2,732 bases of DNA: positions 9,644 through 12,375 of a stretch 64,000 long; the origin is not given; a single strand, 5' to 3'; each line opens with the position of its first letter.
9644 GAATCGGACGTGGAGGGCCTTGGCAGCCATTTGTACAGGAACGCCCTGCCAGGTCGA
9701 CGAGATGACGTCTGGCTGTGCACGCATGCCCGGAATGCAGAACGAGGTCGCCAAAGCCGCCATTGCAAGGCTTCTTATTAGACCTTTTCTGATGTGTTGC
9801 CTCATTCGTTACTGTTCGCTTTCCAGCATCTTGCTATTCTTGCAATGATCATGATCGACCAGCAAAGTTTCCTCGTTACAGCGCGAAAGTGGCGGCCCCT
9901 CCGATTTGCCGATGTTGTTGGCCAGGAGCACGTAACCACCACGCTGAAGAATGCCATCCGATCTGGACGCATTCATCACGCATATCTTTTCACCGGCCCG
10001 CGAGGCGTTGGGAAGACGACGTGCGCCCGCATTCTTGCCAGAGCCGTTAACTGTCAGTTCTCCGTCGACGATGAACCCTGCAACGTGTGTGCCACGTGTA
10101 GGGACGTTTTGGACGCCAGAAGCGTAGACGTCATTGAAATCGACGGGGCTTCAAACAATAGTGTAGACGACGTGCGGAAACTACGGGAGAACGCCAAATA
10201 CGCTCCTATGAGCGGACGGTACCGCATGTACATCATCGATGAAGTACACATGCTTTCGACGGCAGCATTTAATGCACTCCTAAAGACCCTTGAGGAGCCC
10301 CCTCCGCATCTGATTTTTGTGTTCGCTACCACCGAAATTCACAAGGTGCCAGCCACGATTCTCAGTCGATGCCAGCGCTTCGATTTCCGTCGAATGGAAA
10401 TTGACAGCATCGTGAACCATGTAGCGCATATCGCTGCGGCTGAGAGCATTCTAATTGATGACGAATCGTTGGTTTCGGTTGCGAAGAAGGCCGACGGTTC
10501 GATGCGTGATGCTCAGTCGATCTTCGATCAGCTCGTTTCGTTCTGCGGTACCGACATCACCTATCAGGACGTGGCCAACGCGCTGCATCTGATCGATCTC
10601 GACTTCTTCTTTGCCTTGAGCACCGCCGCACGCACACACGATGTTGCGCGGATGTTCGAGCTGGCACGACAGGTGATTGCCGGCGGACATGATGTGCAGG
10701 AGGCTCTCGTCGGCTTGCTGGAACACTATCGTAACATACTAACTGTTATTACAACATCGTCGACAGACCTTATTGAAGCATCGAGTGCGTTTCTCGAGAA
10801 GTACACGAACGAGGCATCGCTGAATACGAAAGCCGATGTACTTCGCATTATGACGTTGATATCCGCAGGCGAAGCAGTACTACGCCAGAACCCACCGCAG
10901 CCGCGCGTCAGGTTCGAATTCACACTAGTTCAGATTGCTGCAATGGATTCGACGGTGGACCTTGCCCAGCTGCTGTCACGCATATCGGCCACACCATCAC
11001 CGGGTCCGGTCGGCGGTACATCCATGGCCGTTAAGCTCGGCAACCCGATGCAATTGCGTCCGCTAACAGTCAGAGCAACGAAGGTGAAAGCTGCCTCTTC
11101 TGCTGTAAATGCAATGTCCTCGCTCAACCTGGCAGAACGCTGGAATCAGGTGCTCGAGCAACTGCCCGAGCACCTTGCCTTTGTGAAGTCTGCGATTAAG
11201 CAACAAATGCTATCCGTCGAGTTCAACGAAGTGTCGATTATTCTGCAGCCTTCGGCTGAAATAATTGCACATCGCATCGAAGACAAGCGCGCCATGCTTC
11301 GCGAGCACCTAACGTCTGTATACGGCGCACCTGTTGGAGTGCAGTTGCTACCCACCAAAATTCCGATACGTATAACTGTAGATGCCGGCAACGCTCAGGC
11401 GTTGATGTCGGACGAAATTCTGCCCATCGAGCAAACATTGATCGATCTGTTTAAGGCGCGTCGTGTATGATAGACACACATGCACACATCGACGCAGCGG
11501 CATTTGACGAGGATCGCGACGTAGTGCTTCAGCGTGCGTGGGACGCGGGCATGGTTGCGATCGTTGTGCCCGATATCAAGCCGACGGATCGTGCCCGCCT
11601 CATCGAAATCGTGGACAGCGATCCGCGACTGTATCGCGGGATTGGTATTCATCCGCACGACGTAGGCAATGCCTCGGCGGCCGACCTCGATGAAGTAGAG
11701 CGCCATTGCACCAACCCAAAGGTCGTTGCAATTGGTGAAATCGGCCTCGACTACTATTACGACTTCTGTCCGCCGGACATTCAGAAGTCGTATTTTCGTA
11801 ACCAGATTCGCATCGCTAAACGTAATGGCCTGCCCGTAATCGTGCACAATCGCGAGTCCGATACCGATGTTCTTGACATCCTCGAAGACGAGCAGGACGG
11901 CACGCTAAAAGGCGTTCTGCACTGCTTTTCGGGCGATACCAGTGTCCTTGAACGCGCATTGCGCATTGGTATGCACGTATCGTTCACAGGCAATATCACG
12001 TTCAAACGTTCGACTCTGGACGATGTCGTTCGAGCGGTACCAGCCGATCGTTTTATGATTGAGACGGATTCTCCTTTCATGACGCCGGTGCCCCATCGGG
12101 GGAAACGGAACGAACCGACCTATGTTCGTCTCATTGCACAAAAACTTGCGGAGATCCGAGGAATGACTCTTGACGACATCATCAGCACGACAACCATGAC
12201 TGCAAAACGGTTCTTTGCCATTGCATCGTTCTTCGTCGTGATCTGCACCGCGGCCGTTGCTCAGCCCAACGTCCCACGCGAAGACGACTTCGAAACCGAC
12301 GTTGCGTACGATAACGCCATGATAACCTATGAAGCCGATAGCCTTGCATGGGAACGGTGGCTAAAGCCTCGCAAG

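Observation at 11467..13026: TatD nuclease with no stop codon: its last helix doubles as the signal peptide of an outer-membrane beta-barrel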

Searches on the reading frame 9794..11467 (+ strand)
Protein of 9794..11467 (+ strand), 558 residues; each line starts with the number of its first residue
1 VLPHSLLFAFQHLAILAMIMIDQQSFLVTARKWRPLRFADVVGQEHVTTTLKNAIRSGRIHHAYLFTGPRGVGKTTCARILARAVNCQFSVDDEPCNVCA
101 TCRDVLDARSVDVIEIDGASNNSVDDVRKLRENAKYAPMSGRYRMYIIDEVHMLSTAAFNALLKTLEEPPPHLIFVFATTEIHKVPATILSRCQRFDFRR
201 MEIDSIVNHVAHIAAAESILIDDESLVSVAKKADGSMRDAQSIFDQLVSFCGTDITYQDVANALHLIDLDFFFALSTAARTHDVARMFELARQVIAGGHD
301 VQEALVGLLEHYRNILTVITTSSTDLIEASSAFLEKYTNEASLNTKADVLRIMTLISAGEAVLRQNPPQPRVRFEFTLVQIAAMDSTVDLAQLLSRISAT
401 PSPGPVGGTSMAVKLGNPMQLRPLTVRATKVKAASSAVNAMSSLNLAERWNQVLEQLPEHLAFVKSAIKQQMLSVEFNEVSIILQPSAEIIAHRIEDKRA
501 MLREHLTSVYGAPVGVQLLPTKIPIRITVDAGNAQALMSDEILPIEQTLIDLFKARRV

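Call 3: search_protein_families(library=pfam, proteins=[window:9794-11467:+], max_evalue=0.1)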
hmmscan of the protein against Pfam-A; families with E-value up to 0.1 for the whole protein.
window:9794-11467:+ (558 aa): 24 families
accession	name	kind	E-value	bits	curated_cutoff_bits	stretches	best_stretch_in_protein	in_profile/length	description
PF13177.12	DNA_pol3_delta2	-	5.8e-45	153.6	27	1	43-201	1-160/161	DNA polymerase III, delta subunit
PF00004.35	AAA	-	8.6e-13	49.3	21.2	1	65-197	2-124/131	ATPase family associated with various cellular activities (AAA)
PF22608.2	DNAX_ATPase_lid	-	2.4e-12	46.9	27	1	206-252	2-48/49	DNA polymerase III clamp loader subunit, ATPase lid domain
PF13401.12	AAA_22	-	1.3e-07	32.4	27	1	65-182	9-126/130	AAA domain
PF05496.18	RuvB_N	-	1.9e-07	31.4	27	1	34-95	2-67/159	Holliday junction DNA helicase RuvB P-loop domain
PF07728.20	AAA_5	-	9.1e-07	29.4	22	1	65-169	3-93/139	AAA domain (dynein-related subfamily)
PF13604.12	AAA_30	-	1.2e-05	25.6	27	1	63-169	20-115/191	AAA domain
PF13191.12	AAA_16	-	1.5e-05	26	32.6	1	41-118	2-85/167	AAA ATPase domain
PF13173.12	AAA_14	-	3.8e-05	24.1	27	1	62-166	3-85/129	AAA domain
PF12169.13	DNA_pol3_gamma3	-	9e-05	22.7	24.4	1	256-395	2-141/143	DNA polymerase III subunits gamma and tau domain III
PF13238.12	AAA_18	-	0.00012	22.9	29.4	1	66-99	3-25/128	AAA domain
PF13245.12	AAA_19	-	0.00022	21.8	25.1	1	54-176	4-123/134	AAA domain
PF04851.21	ResIII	-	0.0014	19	22.5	0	111-167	102-151/164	Type III restriction enzyme, res subunit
PF06068.19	TIP49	-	0.0016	18.1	23.8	0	105-179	239-310/347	TIP49 P-loop domain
PF20720.3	nSTAND3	-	0.0021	18.2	27.2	1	48-86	4-42/155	Novel STAND NTPase 3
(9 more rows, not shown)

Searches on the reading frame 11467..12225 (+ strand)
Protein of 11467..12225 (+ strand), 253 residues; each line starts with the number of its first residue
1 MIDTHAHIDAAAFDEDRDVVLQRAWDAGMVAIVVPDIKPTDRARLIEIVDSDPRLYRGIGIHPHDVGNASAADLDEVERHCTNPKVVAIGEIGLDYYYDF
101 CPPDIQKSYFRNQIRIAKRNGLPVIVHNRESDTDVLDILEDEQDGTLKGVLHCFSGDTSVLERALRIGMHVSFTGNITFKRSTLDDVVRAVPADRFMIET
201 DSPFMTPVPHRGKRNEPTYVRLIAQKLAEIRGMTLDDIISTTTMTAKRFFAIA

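Call 30: find_homologous_proteins(query=window:11467-12225:+)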
Query window:11467-12225:+ (253 aa): 7994 proteins with E <= 0.001 among 8000 candidates; the best 120 are listed.
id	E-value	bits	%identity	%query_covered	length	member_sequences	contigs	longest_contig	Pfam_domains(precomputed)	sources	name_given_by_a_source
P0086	8.8e-117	407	68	100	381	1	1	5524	PF01026.28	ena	-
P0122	1.6e-94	334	61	99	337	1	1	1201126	PF01026.28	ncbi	-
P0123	2.4e-91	323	55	98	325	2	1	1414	PF01026.28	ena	-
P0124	1.2e-90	321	55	100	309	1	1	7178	PF01026.28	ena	-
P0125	1.4e-90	321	56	100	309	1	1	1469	PF01026.28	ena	-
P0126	1.8e-90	321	56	99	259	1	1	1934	PF01026.28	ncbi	ncbi:MAG: TatD family hydrolase [Ignavibacteria bacterium]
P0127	2.6e-89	317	55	100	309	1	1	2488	PF01026.28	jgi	-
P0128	1.2e-88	315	56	98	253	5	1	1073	PF01026.28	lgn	-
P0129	2.3e-87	310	54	100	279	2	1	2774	PF01026.28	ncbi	ncbi:MAG: TatD family hydrolase [Bacteroidota bacterium]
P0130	8.4e-87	309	54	100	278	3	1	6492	PF01026.28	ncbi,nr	ncbi:MAG: TatD family hydrolase, partial [Bacteroidetes bacterium]|nr:TatD family hydrolase [Bactero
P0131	8.0e-84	299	53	100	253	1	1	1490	PF01026.28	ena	-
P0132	1.3e-83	298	53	100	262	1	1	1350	PF01026.28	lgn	-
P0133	7.7e-83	296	54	100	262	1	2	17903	PF01026.28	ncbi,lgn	-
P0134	1.2e-82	295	56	100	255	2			PF01026.28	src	-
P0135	1.5e-82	295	55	99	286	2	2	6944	PF01026.28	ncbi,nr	ncbi:MAG: TatD family hydrolase, partial [Candidatus Kapabacteria bacterium]|nr:TatD family hydrolas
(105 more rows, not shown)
